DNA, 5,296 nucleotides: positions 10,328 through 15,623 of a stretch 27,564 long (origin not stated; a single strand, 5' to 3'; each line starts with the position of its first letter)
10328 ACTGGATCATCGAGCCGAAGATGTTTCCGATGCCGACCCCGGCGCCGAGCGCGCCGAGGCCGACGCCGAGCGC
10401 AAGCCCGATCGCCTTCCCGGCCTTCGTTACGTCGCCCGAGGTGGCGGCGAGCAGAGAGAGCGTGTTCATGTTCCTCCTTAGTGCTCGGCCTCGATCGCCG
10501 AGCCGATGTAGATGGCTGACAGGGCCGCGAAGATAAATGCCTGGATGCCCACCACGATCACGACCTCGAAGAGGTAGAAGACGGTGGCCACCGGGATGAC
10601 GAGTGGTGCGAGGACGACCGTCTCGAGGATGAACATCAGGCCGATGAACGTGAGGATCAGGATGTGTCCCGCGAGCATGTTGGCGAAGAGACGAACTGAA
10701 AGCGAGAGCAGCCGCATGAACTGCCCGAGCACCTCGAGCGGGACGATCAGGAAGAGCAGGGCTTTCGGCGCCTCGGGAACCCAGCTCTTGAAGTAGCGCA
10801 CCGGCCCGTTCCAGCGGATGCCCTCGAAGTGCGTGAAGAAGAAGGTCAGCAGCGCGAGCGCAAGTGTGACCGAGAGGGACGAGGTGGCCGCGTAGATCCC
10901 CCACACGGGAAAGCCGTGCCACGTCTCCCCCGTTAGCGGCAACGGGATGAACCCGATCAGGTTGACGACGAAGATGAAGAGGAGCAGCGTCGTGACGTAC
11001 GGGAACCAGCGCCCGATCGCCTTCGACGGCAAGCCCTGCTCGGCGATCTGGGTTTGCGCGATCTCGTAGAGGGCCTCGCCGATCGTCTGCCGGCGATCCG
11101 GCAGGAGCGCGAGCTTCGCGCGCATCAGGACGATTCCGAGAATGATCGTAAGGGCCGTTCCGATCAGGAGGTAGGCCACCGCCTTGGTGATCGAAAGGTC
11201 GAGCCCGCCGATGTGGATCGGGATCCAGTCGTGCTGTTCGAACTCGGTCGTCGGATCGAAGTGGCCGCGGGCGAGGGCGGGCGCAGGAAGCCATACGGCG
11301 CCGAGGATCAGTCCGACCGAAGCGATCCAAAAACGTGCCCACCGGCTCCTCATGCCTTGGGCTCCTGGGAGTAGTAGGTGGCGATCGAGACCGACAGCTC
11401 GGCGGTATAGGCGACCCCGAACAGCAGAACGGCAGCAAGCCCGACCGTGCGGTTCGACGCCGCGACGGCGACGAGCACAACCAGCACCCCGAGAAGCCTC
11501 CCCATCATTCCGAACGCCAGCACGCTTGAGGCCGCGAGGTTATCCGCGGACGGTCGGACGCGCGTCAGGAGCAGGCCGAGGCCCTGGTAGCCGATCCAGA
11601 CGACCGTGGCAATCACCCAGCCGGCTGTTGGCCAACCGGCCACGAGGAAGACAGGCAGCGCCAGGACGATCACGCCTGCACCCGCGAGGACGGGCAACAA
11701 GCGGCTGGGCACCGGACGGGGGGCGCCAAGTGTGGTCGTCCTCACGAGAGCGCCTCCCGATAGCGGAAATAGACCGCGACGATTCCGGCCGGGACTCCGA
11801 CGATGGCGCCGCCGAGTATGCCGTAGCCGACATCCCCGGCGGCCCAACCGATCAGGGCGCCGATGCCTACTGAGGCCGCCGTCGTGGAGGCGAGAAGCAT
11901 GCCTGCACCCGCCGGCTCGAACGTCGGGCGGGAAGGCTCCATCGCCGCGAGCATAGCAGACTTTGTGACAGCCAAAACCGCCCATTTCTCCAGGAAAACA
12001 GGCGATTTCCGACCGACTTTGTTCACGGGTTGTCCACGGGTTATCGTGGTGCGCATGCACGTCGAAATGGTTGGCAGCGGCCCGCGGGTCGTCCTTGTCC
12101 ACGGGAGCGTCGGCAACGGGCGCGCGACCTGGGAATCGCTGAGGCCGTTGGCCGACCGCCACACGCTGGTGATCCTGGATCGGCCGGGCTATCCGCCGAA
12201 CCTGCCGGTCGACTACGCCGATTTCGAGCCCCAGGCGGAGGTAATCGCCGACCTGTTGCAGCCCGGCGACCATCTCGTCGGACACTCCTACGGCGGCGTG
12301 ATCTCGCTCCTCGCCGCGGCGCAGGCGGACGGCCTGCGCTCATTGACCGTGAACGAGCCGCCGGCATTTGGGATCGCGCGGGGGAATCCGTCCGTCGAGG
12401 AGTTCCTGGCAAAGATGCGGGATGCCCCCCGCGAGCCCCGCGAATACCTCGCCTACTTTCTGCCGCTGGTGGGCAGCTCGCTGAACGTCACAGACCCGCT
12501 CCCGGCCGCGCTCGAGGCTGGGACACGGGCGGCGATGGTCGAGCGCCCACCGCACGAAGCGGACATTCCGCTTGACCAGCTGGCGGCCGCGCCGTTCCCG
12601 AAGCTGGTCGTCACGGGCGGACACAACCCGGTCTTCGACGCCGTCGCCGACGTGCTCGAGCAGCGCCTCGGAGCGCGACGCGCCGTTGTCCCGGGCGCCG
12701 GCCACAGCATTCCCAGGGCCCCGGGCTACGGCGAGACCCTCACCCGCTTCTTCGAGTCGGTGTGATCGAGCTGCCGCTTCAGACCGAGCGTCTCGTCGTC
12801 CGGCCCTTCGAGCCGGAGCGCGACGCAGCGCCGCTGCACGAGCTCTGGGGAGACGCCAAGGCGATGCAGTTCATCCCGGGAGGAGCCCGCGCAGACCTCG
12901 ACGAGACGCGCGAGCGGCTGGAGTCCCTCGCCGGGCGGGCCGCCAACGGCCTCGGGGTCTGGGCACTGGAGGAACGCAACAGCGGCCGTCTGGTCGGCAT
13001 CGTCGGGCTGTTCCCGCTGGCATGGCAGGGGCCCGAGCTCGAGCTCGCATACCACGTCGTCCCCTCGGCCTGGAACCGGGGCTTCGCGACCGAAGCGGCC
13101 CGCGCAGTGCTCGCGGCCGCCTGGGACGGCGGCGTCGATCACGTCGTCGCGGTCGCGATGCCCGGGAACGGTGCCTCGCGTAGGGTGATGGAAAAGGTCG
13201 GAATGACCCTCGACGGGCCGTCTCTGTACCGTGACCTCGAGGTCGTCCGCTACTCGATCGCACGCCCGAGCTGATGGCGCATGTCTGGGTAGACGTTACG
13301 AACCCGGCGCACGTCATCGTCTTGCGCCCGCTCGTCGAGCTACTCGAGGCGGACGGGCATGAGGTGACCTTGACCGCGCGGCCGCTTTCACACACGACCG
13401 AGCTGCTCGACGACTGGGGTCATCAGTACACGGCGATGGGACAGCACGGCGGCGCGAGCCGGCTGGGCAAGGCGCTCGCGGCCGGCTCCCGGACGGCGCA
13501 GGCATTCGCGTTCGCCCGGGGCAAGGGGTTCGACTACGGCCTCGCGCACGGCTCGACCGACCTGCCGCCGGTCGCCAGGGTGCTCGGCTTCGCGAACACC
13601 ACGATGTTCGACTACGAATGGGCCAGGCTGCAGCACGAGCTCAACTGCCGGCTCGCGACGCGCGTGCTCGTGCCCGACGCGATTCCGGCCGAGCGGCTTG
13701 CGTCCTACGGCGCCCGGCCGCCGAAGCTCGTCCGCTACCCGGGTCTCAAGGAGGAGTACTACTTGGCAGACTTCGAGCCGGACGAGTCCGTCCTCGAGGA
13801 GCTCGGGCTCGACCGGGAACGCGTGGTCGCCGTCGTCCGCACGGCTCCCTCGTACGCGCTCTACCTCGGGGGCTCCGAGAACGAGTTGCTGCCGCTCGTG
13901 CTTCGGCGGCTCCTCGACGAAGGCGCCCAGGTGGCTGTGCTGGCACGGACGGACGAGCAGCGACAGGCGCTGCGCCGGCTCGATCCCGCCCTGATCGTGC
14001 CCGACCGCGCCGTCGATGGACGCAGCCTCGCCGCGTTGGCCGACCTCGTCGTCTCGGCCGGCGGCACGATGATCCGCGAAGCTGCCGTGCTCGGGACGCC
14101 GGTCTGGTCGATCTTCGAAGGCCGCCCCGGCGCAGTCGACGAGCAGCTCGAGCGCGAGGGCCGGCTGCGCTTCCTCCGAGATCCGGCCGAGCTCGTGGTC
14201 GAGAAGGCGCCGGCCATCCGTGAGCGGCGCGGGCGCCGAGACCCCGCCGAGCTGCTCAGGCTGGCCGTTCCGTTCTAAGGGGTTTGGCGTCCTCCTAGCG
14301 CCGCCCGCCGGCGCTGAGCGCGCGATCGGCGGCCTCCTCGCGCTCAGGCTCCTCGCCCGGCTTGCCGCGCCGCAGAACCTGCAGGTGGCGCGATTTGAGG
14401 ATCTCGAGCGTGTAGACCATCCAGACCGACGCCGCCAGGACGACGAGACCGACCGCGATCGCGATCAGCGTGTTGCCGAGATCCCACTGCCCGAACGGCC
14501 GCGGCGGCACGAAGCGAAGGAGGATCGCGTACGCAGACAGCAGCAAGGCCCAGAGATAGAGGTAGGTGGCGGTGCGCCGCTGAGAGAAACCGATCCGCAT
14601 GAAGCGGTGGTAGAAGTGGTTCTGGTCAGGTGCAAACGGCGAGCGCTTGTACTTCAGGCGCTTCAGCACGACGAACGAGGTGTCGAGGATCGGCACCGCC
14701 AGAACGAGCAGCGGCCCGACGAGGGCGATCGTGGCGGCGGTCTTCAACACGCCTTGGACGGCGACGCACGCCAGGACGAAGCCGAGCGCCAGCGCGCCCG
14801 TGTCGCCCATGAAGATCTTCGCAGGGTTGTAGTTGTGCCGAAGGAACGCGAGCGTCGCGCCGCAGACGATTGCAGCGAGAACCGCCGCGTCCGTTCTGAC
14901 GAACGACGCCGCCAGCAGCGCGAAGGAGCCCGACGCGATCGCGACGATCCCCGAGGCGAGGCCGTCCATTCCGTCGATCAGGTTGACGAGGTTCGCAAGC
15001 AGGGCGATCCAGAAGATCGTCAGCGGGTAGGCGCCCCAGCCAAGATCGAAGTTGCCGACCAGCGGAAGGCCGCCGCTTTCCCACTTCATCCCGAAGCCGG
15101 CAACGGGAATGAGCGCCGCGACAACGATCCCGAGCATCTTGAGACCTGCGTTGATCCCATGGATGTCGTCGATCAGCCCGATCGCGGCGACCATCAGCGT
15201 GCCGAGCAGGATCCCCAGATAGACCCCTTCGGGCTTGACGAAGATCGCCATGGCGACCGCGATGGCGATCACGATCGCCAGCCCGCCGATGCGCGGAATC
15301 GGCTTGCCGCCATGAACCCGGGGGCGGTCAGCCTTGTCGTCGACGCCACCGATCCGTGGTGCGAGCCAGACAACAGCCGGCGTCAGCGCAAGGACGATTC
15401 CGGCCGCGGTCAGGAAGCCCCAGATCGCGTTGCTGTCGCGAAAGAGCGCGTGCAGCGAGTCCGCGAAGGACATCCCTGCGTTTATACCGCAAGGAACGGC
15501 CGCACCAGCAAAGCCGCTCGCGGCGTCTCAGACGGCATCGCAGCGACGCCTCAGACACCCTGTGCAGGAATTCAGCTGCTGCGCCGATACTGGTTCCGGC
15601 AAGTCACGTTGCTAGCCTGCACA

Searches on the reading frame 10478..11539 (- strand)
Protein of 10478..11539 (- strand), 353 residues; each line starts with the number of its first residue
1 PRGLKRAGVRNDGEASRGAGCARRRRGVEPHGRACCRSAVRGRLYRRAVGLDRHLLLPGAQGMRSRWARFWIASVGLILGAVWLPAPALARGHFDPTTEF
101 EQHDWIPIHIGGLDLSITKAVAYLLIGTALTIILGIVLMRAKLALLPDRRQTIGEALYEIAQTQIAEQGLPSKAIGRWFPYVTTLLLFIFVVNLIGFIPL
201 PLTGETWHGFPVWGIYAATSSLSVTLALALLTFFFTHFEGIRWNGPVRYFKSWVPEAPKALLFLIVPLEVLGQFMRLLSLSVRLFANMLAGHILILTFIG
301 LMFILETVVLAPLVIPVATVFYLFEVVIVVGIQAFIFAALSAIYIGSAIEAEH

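Call 8: search_protein_families(library=pfam, proteins=[window:10478-11539:-], max_evalue=0.001)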
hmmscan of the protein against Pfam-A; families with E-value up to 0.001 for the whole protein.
window:10478-11539:- (353 aa): 1 family
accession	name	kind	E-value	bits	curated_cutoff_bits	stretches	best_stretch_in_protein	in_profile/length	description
PF00119.25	ATP-synt_A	-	2.4e-48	165.3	33.9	1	123-345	3-216/217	ATP synthase A chain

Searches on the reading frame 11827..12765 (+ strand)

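Call 7: search_protein_families(library=pfam, proteins=[window:11827-12765:+], max_evalue=0.001)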
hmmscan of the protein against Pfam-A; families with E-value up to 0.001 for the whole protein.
window:11827-12765:+ (312 aa): 2 families
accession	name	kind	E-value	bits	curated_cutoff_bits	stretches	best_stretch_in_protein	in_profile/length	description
PF12697.13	Abhydrolase_6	-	2.9e-17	64.5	26.3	1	88-296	1-207/217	Alpha/beta hydrolase family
PF00561.26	Abhydrolase_1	-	1.1e-11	45.4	25.8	1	86-188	1-114/245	alpha/beta hydrolase fold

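Call 12: search_protein_families(library=ncbifam, proteins=[window:11827-12765:+], max_evalue=0.00001)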
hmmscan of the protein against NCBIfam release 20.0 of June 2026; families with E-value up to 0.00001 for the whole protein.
window:11827-12765:+ (312 aa): 2 families
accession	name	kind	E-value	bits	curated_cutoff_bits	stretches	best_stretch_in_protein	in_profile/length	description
NF011457.0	PRK14875.1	equivalog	2.4e-08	33.3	307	1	43-182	87-235/372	acetoin dehydrogenase dihydrolipoyllysine-residue acetyltransferase subunit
TIGR01738.1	bioH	equivalog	3.7e-07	30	206.95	1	85-174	3-94/245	pimeloyl-ACP methyl ester esterase BioH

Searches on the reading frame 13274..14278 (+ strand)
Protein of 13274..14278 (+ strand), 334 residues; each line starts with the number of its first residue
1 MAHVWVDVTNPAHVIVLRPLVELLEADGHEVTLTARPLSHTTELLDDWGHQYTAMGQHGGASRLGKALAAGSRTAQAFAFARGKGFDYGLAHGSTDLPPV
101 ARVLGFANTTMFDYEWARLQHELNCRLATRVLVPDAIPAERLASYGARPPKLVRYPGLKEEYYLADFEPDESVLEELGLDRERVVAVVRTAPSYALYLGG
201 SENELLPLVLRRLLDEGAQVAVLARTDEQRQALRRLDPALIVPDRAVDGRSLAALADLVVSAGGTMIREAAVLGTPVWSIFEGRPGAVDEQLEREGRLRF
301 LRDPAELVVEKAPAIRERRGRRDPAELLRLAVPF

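Call 7: search_protein_families(library=pfam, proteins=[window:13274-14278:+], max_evalue=0.001)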
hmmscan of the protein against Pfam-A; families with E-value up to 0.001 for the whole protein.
window:13274-14278:+ (334 aa): 1 family
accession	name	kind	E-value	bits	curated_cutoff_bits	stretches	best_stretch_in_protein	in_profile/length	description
PF04007.18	DUF354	-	2.9e-43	148.7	22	1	3-322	2-327/349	Protein of unknown function (DUF354)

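Call 12: search_protein_families(library=ncbifam, proteins=[window:13274-14278:+], max_evalue=0.00001)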
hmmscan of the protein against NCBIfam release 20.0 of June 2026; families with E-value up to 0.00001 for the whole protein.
window:13274-14278:+ (334 aa): 0 families

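Call 44: search_solved_structures(query=window:13274-14278:+, max_evalue=0.1)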
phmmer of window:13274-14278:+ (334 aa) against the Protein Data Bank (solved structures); distinct sequences matched with E-value up to 0.1: 0.

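Call 83: search_protein_families(library=pfam, proteins=[window:13274-14278:+], max_evalue=1)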
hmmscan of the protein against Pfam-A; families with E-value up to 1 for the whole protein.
window:13274-14278:+ (334 aa): 2 families
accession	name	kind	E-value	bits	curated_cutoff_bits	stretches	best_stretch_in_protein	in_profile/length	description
PF04007.18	DUF354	-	2.9e-43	148.7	22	1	3-322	2-327/349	Protein of unknown function (DUF354)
PF13460.12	NAD_binding_10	-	0.017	15.4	27.2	0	208-265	9-70/184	NAD(P)H-binding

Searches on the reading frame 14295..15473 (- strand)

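Call 7: search_protein_families(library=pfam, proteins=[window:14295-15473:-], max_evalue=0.001)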
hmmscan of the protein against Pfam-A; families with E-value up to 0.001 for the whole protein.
window:14295-15473:- (392 aa): 1 family
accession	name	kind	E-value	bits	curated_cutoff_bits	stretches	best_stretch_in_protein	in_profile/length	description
PF00953.26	Glycos_transf_4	-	9.7e-36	123.6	27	1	86-240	2-158/160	Glycosyl transferase family 4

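Call 12: search_protein_families(library=ncbifam, proteins=[window:14295-15473:-], max_evalue=0.00001)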
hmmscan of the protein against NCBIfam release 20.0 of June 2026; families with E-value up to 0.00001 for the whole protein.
window:14295-15473:- (392 aa): 3 families
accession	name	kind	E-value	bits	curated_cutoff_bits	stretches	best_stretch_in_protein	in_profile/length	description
TIGR02380.1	ECA_wecA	exception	1.1e-32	113.5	326.05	1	37-318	21-307/346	UDP-N-acetylglucosamine--undecaprenyl-phosphate N-acetylglucosaminephosphotransferase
NF053644.1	MraY_archaea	equivalog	5e-29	101.7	450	1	134-289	168-316/340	pseudomurein biosynthesis MraY family phospho-N-acetylmuramoyl-pentapeptide-transferase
TIGR00445.1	mraY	equivalog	1.6e-25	90.2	192.05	1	49-316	24-314/321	phospho-N-acetylmuramoyl-pentapeptide-transferase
